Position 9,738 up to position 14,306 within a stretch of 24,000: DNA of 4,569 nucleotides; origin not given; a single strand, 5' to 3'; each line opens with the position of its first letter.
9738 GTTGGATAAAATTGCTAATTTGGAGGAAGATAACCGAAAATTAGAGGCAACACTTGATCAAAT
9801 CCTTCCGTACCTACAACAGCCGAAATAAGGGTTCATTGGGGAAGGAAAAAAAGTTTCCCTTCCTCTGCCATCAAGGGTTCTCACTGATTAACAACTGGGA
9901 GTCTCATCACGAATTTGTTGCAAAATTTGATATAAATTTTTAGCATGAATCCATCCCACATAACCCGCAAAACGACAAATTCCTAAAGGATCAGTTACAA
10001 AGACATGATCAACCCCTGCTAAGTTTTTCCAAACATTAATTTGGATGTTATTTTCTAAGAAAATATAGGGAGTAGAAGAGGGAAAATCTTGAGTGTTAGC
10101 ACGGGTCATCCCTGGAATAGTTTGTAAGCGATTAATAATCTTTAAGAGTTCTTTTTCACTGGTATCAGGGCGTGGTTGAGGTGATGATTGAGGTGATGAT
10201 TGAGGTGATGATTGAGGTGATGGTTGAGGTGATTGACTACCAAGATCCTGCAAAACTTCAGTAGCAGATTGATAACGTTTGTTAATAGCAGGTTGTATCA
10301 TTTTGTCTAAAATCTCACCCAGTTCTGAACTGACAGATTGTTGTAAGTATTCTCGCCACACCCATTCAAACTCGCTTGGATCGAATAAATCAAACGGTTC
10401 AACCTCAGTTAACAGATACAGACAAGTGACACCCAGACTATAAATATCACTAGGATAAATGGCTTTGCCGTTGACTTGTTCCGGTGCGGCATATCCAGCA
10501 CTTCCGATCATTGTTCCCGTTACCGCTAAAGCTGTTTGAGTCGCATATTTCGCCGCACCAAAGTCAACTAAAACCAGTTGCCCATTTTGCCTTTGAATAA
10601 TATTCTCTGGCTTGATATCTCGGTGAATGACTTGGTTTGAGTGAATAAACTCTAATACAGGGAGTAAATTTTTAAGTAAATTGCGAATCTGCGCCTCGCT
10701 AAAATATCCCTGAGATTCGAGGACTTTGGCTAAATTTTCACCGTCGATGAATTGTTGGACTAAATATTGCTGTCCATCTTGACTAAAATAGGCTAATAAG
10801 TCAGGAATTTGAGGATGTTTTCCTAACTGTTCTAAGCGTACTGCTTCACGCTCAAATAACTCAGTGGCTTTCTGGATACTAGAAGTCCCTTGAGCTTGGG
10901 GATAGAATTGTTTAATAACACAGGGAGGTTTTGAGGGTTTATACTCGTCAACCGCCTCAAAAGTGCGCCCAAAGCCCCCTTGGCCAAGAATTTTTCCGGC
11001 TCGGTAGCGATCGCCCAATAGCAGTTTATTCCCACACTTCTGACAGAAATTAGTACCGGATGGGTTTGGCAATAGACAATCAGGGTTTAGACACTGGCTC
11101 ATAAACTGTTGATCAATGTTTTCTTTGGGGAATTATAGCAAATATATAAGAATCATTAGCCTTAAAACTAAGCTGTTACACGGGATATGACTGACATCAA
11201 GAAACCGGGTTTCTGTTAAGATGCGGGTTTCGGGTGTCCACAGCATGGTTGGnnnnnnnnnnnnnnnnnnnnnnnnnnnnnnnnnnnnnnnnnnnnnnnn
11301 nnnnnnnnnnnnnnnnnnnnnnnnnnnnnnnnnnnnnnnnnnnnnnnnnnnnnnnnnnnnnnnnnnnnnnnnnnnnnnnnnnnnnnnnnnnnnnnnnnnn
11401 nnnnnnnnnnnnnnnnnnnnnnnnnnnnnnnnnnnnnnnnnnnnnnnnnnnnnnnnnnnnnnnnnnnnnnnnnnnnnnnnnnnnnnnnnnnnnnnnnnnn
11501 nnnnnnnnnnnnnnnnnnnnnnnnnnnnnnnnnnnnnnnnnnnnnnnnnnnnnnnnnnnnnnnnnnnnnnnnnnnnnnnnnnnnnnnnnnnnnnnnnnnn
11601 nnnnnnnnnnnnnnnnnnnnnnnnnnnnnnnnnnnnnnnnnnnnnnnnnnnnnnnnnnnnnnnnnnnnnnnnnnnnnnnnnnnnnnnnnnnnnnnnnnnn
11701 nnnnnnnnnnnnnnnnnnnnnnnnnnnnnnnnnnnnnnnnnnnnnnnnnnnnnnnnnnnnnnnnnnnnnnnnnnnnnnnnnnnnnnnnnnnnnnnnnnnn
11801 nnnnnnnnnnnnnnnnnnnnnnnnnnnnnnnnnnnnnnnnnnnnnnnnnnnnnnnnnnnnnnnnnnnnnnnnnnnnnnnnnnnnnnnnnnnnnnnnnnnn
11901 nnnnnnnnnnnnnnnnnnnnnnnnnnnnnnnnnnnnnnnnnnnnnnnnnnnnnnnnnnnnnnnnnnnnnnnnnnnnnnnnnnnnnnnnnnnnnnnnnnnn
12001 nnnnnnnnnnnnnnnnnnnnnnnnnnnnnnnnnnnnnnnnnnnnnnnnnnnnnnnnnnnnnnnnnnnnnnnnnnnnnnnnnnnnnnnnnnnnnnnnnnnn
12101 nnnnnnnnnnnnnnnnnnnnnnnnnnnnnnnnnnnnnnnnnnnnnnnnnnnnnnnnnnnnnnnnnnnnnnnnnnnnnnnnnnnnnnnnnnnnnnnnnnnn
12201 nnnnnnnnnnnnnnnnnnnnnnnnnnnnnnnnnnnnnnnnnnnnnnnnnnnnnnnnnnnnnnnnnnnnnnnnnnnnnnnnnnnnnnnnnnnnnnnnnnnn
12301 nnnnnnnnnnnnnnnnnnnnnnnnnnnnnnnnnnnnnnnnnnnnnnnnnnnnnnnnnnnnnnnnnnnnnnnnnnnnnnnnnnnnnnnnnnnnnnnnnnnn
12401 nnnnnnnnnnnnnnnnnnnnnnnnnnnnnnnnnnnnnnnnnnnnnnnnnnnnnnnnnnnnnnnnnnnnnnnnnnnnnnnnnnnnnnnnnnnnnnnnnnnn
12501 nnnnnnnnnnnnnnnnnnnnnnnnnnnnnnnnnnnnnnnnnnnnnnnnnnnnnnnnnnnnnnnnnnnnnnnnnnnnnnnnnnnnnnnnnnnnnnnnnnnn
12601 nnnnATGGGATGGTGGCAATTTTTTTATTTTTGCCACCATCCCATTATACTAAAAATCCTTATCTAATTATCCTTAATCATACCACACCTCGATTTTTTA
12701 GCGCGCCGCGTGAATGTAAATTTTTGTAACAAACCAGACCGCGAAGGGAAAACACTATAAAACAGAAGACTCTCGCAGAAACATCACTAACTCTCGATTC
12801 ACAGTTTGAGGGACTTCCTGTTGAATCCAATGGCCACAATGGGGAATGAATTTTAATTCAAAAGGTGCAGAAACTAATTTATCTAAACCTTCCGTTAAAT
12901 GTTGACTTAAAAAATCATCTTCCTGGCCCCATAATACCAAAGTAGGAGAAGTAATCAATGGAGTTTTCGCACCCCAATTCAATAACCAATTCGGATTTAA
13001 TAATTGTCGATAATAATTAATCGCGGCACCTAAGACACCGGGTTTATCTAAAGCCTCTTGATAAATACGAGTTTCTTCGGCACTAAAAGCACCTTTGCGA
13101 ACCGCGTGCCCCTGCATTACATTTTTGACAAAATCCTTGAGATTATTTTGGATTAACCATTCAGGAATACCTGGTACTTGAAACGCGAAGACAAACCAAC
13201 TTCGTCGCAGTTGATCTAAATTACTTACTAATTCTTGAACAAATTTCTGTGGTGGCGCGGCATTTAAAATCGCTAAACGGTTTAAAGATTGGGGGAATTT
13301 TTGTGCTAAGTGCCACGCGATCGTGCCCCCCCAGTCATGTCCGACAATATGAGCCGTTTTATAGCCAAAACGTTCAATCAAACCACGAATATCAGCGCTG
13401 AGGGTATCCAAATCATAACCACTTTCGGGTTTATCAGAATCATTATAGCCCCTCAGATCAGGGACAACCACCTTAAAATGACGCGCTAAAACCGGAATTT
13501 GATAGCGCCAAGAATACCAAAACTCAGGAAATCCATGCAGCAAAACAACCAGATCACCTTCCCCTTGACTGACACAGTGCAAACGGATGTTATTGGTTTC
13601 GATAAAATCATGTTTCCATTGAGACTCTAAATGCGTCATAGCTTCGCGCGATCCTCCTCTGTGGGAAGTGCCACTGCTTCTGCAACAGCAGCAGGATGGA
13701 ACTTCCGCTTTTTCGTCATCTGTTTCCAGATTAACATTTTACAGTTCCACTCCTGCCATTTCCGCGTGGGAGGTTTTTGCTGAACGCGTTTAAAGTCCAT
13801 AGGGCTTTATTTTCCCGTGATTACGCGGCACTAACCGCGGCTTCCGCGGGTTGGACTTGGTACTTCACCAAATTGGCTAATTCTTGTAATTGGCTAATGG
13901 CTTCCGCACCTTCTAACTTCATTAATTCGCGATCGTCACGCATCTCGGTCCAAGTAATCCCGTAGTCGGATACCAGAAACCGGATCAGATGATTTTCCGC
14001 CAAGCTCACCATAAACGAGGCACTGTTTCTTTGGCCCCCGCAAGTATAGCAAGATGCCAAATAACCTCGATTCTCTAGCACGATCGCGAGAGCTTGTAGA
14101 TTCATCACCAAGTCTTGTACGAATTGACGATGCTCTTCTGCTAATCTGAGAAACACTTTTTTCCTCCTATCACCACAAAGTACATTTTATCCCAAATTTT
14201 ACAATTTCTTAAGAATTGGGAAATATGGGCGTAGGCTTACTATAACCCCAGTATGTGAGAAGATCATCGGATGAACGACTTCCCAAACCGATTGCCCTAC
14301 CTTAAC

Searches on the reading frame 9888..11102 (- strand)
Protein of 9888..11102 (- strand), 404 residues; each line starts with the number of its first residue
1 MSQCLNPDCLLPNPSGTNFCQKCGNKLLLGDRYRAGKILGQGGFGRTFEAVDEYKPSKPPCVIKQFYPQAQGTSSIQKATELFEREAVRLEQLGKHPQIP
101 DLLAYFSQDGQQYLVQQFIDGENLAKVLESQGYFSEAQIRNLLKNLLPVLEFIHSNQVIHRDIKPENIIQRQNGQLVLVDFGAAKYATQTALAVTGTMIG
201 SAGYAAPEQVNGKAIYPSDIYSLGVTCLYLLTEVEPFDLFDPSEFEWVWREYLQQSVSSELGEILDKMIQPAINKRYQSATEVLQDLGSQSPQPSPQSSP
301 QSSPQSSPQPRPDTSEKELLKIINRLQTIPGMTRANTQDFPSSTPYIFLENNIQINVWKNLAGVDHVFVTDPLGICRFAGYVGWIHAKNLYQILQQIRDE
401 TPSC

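Call 22: search_protein_families(library=pfam, proteins=[window:9888-11102:-], max_evalue=0.001)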
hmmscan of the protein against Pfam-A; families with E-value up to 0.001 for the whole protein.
window:9888-11102:- (404 aa): 5 families
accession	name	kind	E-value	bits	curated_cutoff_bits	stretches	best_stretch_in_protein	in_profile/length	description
PF00069.31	Pkinase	-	9.8e-43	146.9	31.7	1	33-285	1-259/263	Protein kinase domain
PF07714.23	PK_Tyr_Ser-Thr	-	7.9e-22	78.2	23.1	1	36-252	4-220/258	Protein tyrosine and serine/threonine kinase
PF03109.22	ABC1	-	6e-07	29.3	22.9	1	110-189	141-219/244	ABC1 atypical kinase-like domain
PF01636.29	APH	-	2.8e-06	27.7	23.2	0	141-187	156-200/239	Phosphotransferase enzyme family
PF14531.12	Kinase-like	-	5.7e-05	23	25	0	146-276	154-289/289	Kinase-like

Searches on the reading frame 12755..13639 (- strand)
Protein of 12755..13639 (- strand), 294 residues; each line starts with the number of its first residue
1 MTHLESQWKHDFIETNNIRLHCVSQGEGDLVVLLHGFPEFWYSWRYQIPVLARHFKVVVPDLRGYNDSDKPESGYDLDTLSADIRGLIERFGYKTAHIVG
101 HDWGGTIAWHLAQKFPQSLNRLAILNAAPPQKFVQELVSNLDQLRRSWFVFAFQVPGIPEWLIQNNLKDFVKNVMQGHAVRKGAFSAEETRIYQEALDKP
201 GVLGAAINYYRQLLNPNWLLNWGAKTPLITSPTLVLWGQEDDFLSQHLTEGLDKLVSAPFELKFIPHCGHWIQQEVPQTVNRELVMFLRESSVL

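Call 22: search_protein_families(library=pfam, proteins=[window:12755-13639:-], max_evalue=0.001)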
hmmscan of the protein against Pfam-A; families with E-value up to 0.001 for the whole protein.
window:12755-13639:- (294 aa): 3 families
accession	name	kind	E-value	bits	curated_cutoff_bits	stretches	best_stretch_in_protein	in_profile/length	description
PF00561.26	Abhydrolase_1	-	8e-39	134.2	25.8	1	30-273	2-241/245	alpha/beta hydrolase fold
PF12697.13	Abhydrolase_6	-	2.1e-24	87.8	26.3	1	31-282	1-216/217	Alpha/beta hydrolase family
PF12146.15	Hydrolase_4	-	1.9e-09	37.6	27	1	30-128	6-110/239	Serine aminopeptidase, S33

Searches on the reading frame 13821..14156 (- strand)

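Call 22: search_protein_families(library=pfam, proteins=[window:13821-14156:-], max_evalue=0.001)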
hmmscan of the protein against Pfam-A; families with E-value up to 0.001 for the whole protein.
window:13821-14156:- (111 aa): 1 family
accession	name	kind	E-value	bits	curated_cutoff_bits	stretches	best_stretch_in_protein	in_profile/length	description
PF08844.15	DUF1815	-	5.4e-53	177.7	25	1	2-99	1-98/101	Domain of unknown function (DUF1815)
